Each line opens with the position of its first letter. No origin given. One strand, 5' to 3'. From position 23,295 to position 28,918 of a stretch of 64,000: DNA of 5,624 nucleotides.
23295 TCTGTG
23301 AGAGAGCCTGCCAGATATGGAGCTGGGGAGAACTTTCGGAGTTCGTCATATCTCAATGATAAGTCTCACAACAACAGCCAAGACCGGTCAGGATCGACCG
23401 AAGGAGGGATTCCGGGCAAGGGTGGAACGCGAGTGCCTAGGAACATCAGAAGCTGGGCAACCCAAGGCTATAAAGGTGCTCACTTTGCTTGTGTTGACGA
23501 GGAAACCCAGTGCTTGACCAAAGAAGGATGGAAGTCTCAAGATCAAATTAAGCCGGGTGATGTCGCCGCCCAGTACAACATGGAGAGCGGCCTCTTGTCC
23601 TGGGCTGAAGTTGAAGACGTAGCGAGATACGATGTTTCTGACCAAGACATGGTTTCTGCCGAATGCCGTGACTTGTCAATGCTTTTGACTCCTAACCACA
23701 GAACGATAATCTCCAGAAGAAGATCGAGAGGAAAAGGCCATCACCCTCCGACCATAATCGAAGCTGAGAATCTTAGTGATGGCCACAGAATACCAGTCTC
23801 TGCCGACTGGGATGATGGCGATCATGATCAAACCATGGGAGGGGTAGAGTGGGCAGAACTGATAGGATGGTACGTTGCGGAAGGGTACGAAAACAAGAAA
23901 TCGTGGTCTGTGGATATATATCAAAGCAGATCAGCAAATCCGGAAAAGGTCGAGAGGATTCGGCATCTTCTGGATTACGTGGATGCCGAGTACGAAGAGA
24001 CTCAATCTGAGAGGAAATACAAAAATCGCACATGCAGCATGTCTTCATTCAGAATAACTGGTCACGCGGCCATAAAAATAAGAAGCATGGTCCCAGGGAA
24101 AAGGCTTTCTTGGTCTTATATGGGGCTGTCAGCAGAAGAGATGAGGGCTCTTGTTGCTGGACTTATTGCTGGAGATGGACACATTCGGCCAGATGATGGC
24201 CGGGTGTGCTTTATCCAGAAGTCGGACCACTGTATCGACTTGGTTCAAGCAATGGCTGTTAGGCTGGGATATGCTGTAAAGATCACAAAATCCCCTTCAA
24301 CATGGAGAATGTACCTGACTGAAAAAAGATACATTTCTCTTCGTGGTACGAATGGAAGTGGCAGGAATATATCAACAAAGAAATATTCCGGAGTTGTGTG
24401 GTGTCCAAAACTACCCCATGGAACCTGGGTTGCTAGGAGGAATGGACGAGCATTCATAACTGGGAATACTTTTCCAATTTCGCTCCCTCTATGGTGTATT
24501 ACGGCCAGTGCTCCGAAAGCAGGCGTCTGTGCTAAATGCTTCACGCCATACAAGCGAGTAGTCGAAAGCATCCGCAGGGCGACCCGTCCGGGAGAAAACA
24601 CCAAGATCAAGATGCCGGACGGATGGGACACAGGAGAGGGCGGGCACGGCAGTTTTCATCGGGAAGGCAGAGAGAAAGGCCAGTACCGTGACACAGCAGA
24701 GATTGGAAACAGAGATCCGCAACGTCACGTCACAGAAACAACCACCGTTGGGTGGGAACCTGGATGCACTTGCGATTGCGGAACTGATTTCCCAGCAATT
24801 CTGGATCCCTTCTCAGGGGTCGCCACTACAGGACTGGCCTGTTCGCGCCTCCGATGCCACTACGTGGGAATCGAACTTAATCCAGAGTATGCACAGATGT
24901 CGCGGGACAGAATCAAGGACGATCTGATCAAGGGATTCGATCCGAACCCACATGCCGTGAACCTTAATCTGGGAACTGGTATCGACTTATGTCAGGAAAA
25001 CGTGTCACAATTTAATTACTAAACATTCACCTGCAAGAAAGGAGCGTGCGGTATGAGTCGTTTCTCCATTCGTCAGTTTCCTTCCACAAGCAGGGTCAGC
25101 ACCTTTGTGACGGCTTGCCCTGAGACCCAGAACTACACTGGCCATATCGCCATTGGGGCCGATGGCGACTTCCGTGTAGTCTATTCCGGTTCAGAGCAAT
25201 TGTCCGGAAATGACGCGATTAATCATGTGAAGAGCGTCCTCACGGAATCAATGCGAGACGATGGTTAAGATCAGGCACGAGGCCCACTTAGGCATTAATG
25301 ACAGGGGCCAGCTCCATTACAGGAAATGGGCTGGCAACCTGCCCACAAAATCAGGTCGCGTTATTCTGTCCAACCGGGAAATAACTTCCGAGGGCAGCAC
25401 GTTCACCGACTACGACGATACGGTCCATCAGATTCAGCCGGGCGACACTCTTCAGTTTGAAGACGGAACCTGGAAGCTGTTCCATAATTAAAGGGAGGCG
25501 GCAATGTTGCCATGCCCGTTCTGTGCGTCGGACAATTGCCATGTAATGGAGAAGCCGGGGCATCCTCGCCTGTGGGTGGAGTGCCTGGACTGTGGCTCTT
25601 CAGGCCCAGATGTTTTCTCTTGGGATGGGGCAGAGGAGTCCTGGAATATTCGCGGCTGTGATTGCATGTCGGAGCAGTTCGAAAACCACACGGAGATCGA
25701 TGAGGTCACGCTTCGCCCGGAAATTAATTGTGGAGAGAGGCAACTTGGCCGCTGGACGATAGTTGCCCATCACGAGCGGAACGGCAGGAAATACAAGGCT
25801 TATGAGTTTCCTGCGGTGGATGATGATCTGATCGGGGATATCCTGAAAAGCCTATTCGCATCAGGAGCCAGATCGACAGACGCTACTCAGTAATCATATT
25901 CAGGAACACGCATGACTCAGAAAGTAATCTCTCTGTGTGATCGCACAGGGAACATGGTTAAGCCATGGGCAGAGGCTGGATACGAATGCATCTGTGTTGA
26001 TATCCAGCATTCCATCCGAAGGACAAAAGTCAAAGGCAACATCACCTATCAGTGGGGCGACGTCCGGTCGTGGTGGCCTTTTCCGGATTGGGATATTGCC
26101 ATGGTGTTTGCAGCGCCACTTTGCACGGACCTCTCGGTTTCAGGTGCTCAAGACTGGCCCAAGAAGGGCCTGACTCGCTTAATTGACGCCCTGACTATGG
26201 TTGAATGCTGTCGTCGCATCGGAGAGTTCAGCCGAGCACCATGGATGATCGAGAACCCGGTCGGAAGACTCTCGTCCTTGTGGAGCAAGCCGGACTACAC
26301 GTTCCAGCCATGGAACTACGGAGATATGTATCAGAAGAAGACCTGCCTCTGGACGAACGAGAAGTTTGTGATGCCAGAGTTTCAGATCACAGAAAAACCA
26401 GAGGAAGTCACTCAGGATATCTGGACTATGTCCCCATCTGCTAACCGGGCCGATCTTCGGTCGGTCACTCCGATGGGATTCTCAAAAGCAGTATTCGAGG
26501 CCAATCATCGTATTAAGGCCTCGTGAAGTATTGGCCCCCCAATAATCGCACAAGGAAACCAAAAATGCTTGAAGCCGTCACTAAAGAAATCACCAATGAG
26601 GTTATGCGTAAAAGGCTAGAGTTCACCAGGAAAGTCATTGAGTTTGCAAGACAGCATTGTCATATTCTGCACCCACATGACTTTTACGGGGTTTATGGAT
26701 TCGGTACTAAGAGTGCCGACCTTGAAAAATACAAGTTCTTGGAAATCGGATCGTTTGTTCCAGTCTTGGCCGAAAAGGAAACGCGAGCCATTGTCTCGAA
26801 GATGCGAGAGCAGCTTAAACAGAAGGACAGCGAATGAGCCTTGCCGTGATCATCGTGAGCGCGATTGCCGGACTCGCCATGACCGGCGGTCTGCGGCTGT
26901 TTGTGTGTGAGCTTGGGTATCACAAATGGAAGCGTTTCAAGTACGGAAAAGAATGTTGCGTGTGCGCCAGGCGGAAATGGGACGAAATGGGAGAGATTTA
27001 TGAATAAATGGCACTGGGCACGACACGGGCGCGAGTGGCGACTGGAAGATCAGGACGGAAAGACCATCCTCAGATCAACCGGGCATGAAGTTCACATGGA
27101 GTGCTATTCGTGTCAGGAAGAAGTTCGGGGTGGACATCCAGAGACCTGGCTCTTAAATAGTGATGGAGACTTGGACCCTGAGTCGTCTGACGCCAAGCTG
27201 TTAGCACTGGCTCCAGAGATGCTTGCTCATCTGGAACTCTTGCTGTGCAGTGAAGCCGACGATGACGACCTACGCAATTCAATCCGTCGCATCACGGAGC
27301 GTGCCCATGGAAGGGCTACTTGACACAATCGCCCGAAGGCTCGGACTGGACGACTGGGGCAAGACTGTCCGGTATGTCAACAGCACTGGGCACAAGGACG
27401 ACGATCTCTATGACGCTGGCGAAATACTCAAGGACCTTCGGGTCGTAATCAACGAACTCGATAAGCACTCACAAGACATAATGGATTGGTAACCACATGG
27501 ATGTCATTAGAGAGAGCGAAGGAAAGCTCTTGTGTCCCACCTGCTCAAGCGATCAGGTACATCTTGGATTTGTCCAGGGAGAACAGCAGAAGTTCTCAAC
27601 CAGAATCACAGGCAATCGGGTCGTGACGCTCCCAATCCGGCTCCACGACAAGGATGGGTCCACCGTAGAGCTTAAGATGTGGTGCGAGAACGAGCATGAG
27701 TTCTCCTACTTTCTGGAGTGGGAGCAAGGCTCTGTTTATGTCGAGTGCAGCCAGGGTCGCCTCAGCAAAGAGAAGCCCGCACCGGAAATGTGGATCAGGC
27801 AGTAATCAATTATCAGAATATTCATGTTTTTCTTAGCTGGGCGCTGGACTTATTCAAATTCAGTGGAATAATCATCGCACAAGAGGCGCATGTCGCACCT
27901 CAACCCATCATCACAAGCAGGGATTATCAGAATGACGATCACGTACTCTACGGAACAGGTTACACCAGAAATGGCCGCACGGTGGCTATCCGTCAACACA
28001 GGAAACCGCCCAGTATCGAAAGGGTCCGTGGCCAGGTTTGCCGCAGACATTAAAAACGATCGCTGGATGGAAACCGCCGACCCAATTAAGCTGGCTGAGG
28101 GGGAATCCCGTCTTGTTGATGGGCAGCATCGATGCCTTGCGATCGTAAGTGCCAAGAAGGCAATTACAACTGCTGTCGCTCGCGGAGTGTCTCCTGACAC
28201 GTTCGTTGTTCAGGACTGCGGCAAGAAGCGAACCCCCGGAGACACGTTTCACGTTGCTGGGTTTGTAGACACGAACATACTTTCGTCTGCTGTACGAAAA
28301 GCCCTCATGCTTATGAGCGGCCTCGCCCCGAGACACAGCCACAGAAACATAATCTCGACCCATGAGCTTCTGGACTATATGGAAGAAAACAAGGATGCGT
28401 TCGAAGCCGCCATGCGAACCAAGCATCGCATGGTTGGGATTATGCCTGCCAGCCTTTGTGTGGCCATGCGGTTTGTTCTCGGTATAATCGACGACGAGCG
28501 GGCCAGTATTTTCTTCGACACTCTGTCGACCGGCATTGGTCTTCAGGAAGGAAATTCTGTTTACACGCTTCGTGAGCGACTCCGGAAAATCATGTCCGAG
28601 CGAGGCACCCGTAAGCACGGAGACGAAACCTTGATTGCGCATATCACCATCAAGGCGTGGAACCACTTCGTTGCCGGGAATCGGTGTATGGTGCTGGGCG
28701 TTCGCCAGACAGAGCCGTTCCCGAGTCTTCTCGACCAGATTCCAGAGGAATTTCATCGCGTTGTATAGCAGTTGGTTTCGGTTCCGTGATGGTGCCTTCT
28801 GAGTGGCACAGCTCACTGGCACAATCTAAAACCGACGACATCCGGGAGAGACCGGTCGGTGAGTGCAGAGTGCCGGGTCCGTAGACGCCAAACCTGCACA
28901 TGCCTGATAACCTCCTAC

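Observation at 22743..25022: N6/N4 DNA methyltransferase split by a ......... intein at its catalytic-region motif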

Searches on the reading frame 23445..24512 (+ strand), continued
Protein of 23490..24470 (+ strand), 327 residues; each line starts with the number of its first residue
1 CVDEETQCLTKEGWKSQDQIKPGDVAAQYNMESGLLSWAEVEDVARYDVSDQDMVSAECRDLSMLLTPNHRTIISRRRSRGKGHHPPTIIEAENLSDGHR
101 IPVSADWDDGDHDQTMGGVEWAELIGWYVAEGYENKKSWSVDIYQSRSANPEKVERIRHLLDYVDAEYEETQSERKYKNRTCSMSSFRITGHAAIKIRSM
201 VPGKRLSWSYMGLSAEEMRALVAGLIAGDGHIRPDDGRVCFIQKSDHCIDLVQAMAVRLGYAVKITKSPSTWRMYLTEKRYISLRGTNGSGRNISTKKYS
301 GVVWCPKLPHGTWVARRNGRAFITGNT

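Call 61: search_solved_structures(query=A3, max_evalue=0.01, show_alignments=2)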
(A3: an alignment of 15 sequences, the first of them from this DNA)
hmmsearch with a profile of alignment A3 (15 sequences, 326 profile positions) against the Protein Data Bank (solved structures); distinct sequences matched with E-value up to 0.01: 12.
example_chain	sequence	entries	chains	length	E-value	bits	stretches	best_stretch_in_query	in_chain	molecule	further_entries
6zgq_A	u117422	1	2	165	1.3e-06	31.3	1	6-77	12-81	AceL NrdHF-1-1 Intein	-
2cw7_A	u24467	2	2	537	1.3e-06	31.3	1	114-278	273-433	Endonuclease PI-PkoII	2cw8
3ifj_A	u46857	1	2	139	0.00013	24.7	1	4-45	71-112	Endonuclease PI-MtuI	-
2in9_A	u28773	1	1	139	0.00015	24.6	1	4-45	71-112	Endonuclease PI-MtuI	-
3igd_A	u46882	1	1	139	0.00015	24.5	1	4-45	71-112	Endonuclease PI-MtuI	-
2in0_A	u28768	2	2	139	0.00015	24.5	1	4-45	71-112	Endonuclease PI-MtuI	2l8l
5k08_A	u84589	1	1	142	0.00015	24.5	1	4-45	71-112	RecA mini intein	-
2in8_A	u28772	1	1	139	0.00016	24.5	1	4-45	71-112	Endonuclease PI-MtuI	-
5i0a_A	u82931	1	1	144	0.00016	24.4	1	4-45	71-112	Intein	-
7qsu_A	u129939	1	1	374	0.0027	20.4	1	15-285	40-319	V-ATPase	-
7qss_A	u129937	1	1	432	0.0042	19.8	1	17-285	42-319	V-type ATP synthase alpha chain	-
7cfv_A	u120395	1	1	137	0.0072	19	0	5-70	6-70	Spl DnaX mini-intein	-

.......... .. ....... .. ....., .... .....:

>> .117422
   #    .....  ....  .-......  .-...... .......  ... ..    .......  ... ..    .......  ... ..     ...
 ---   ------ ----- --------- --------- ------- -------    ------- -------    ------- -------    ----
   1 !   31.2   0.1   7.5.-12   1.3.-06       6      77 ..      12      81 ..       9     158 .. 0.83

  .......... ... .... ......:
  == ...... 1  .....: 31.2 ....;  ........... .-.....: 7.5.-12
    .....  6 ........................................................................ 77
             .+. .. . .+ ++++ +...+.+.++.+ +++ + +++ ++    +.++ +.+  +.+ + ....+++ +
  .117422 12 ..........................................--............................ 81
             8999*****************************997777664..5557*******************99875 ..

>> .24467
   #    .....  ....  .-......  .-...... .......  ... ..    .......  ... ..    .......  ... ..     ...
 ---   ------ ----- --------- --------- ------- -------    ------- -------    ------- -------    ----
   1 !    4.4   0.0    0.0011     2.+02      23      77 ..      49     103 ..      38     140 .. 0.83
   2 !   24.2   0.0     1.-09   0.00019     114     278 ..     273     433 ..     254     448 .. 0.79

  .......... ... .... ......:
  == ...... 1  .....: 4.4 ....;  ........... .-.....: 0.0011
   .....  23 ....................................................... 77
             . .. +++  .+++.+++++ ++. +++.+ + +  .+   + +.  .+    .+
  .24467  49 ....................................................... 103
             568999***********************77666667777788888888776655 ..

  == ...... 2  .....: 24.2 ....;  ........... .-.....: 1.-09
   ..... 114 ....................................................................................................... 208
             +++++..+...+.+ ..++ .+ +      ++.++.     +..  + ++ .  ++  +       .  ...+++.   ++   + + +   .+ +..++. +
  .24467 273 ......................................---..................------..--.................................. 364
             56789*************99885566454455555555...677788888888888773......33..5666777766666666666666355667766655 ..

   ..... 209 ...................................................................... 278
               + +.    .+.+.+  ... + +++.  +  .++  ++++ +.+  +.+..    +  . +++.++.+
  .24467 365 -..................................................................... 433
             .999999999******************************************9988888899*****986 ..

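Call 70: find_related_loci(query=A5, collection=genome_contigs, flank=1500)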
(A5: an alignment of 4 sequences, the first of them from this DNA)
Query A5 (327 aa) in genome_contigs; peptide patterns used: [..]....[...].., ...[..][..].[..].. (x = any residue, [..] = any of these).
60 stretches matched a pattern; 32 encode a relative of the query (tblastn E <= 1e-3); 32 distinct loci.
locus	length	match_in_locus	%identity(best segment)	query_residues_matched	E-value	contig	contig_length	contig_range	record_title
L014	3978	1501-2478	52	1-327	2e-112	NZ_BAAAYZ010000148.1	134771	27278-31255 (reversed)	Streptomyces chiangmaiensis strain JCM 16577 sequence148, whole genome shotgun sequence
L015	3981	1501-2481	49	1-327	7e-105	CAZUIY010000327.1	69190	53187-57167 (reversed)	MAG TPA_asm: uncultured Gemmatimonadales bacterium isolate binchicken_co31_349 genome assembly, contig: k141_3661472, wh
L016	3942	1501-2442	31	1-327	8e-34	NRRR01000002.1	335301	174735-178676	Chromatium weissei strain DSM 5161 scaffold0002, whole genome shotgun sequence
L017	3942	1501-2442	29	1-327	2e-30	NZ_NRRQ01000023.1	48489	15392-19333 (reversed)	Chromatium okenii strain DSM 169 scaffold0023, whole genome shotgun sequence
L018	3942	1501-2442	29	1-327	2e-30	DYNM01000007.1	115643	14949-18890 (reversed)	MAG TPA_asm: Thiocystis violascens isolate SulCav_FS08_3_52_29 SulCav_FS08_3_23_length_115643_cov_16_670191, whole genom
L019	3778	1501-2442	29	1-327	3e-30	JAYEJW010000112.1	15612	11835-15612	MAG: Pseudomonadota bacterium isolate MAG153 MAG153_112, whole genome shotgun sequence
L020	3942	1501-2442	28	1-327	7e-30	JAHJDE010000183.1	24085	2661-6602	MAG: Gammaproteobacteria bacterium isolate Modern_marine.mb.35 Modern_marine.mb.35_k141_1746511, whole genome shotgun se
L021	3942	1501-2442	29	1-327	2e-29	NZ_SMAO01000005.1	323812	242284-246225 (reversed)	Thiobaca trueperi strain DSM 13587 Ga0244666_105, whole genome shotgun sequence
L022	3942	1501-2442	28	1-327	1e-28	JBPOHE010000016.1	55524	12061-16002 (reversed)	MAG: Pseudomonadota bacterium isolate MAG_190 c_000000104814, whole genome shotgun sequence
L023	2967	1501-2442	28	1-327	1e-28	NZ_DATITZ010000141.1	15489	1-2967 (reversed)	MAG: Thiocapsa sp. isolate SMAG_U15968 k141_956048, whole genome shotgun sequence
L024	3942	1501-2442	28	1-327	6e-28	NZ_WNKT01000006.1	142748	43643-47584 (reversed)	Allochromatium palmeri strain DSM 15591 NODE_6_length_142748_cov_35.389, whole genome shotgun sequence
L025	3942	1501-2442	28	1-327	6e-28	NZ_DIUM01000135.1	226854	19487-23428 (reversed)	MAG: Thiocapsa sp. UBA6158 UBA6158_contig_18302, whole genome shotgun sequence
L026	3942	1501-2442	28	1-327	1e-27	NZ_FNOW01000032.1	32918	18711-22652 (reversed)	Allochromatium warmingii strain DSM 173, whole genome shotgun sequence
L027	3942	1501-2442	29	1-327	2e-27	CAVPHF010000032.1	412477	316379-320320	MAG: uncultured Gammaproteobacteria bacterium isolate MFD09964.bin.2.260 genome assembly, contig: contig_7270, whole gen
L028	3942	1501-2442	28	1-327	3e-27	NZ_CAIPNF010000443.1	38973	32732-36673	MAG: uncultured Thiocystis sp. isolate Loclat_bin-17750, whole genome shotgun sequence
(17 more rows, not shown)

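Call 71: find_related_loci(query=A5, collection=viral_contigs, flank=1500)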
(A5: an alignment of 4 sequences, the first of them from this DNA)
Query A5 (327 aa) in viral_contigs; peptide patterns used: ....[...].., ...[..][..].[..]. (x = any residue, [..] = any of these).
45 stretches matched a pattern; 24 encode a relative of the query (tblastn E <= 1e-3); 24 distinct loci.
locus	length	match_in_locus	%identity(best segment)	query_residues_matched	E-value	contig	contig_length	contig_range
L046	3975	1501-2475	48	1-327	4e-101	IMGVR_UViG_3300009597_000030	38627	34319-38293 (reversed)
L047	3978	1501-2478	46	1-327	2e-88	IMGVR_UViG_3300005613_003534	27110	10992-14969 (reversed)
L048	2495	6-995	36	1-327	9e-68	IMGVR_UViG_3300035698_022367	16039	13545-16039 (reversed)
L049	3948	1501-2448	39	1-327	7e-64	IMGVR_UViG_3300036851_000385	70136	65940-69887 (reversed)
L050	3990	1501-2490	27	1-327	2e-30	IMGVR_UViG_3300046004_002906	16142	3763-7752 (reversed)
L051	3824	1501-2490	27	1-327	2e-30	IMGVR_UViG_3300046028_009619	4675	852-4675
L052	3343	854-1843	27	1-327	2e-30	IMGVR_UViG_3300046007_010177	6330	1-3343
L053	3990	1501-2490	27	1-327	2e-30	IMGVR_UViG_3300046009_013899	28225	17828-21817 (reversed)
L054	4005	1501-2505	26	1-327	1e-29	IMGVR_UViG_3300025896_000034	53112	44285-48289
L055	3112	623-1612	27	1-327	2e-29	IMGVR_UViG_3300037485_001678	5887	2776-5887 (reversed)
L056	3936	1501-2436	29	1-327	4e-27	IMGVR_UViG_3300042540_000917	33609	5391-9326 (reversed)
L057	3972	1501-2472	27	1-327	4e-27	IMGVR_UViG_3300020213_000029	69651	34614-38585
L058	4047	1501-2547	25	1-327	1e-25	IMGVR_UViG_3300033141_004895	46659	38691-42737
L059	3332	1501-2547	25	1-327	1e-25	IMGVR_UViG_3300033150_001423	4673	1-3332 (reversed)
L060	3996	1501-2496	27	1-327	3e-24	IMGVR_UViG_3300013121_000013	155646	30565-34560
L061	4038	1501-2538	25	1-327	5e-19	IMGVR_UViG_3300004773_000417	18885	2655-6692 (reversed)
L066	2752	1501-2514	25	1-326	6e-17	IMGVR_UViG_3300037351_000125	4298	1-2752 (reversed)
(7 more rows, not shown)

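Call 75: search_protein_families(library=pfam, proteins=[L016:1-3678:+, L050:1294-3990:+, L054:1-2976:+, L056:1-2706:+, L058:313-3069:+, L060:1-3996:+, L061:283-4038:+, L066:844-2628:+, L014:1-2691:+], max_evalue=0.001)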
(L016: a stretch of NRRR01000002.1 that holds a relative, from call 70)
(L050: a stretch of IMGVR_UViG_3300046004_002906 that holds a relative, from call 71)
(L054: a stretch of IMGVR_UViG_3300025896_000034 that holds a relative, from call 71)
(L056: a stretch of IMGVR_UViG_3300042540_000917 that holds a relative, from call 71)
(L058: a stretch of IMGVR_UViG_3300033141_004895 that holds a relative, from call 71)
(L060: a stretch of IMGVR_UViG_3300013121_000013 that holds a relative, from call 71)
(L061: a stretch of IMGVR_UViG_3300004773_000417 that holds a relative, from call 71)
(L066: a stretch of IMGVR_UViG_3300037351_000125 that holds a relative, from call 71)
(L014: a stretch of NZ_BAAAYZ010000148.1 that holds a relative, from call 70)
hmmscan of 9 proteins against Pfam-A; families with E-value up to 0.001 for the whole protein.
L016:1-3678:+ (1226 aa): 5 families
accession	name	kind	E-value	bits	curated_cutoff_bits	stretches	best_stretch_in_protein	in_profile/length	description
PF13597.11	NRDD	-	1.7e-162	542.4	26.2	3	813-1198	156-529/562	Anaerobic ribonucleoside-triphosphate reductase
PF14890.11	Intein_splicing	-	5.4e-17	62.5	35.8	1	165-406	2-155/155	Intein splicing domain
PF03477.21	ATP-cone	-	3.4e-13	50.4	25.8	1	1-74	18-87/88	ATP cone domain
PF13392.12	HNH_3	-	3.6e-11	42.9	24.8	1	277-319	2-45/46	HNH endonuclease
PF14528.11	LAGLIDADG_3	-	5.7e-07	30.1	22.5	1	710-775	2-73/82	LAGLIDADG-like domain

L050:1294-3990:+ (899 aa): 3 families
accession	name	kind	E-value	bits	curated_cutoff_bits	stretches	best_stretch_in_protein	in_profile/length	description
PF23899.1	SU10_portal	-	1.9e-23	83.2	30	2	603-882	261-543/593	Phage SU10 portal protein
PF16510.12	P22_portal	-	2.3e-17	63.2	26.1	1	401-839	46-479/594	Phage P22-like portal protein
PF14528.11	LAGLIDADG_3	-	1.4e-07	32.1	22.5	1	204-254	5-57/82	LAGLIDADG-like domain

L054:1-2976:+ (992 aa): 1 family
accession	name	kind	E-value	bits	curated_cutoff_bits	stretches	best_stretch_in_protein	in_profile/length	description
PF00476.26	DNA_pol_A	-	9.8e-52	176.6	34.3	2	201-469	29-287/381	DNA polymerase family A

L056:1-2706:+ (902 aa): 1 family
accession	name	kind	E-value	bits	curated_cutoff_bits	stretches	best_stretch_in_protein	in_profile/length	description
PF14528.11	LAGLIDADG_3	-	0.00019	22.1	22.5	1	55-101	1-49/82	LAGLIDADG-like domain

L058:313-3069:+ (919 aa): 3 families
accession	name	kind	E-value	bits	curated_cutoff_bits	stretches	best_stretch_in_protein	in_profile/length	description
PF16510.12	P22_portal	-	7.6e-36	124.2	26.1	2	10-397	3-410/594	Phage P22-like portal protein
PF23899.1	SU10_portal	-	4.5e-16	58.8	30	1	247-801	294-499/593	Phage SU10 portal protein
PF14528.11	LAGLIDADG_3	-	0.00088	19.9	22.5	0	624-666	12-51/82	LAGLIDADG-like domain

L060:1-3996:+ (1332 aa): 4 families
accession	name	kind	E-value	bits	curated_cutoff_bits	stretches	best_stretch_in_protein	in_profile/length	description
PF00623.25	RNA_pol_Rpb1_2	-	1.6e-24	87.4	25.3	1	1257-1323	96-162/166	RNA polymerase Rpb1, domain 2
PF00562.33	RNA_pol_Rpb2_6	-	2.3e-13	50.5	23.4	2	423-497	269-346/373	RNA polymerase Rpb2, domain 6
PF14528.11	LAGLIDADG_3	-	2.9e-11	43.9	22.5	1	316-377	5-69/82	LAGLIDADG-like domain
PF04997.17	RNA_pol_Rpb1_1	-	7.3e-05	22.7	39.7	0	1073-1127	198-251/312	RNA polymerase Rpb1, domain 1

L061:283-4038:+ (1252 aa): 2 families
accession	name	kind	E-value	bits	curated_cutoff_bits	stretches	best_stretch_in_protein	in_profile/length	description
PF00562.33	RNA_pol_Rpb2_6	-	2.8e-49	168.6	23.4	1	915-1252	15-358/373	RNA polymerase Rpb2, domain 6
PF04561.19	RNA_pol_Rpb2_2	-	0.00023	21.4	21.7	0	264-295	154-185/190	RNA polymerase Rpb2, domain 2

L066:844-2628:+ (595 aa): 1 family
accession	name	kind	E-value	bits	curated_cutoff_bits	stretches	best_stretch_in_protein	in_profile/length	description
PF14528.11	LAGLIDADG_3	-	0.00022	21.8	22.5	0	437-486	4-57/82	LAGLIDADG-like domain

L014:1-2691:+ (897 aa): 2 families
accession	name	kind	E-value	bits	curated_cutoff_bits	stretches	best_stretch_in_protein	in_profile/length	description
PF01555.25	N6_N4_Mtase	-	3.1e-45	155.3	26.7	2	68-263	1-111/221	DNA methylase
PF14528.11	LAGLIDADG_3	-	5.5e-13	49.4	22.5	1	716-773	3-66/82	LAGLIDADG-like domain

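Call 76: search_protein_representatives(protein=window:23490-24467:+)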
Query: 326 residues. Proteins with E-value up to 0.001 (for the whole library): 7823; up to 1e-10: 3093; up to 1e-30: 299. The best 150 are listed.
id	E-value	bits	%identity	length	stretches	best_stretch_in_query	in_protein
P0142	7.2e-223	754.9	100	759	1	1-326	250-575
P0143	5.8e-111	387.1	54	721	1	1-326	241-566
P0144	3.3e-109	381.3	53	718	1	1-326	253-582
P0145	1.6e-107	375.7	52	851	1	1-326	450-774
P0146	2.2e-103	362.2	52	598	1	1-326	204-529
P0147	3.8e-99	348.2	52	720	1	1-326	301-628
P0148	1.0e-98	346.8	49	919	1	1-326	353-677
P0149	9.2e-98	343.7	50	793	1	1-326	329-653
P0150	1.1e-97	343.4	50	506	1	1-326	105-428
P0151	4.1e-94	331.7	50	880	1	1-326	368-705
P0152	2.2e-93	329.3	50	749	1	1-326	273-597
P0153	2.6e-93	329.0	48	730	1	1-326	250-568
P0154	1.5e-92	326.5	48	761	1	1-326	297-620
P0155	1.5e-92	326.5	48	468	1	1-326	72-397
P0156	5.3e-92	324.7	48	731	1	1-326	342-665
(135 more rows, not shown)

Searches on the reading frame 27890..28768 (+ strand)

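Call 34: search_protein_families(library=phrogs, proteins=[window:27890-28768:+], max_evalue=0.00001)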
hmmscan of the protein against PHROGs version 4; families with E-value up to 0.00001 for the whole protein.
window:27890-28768:+ (292 aa): 1 family
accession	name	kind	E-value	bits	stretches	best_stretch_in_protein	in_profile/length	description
phrog_5931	-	unknown function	7.1e-57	194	1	15-267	6-260/282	-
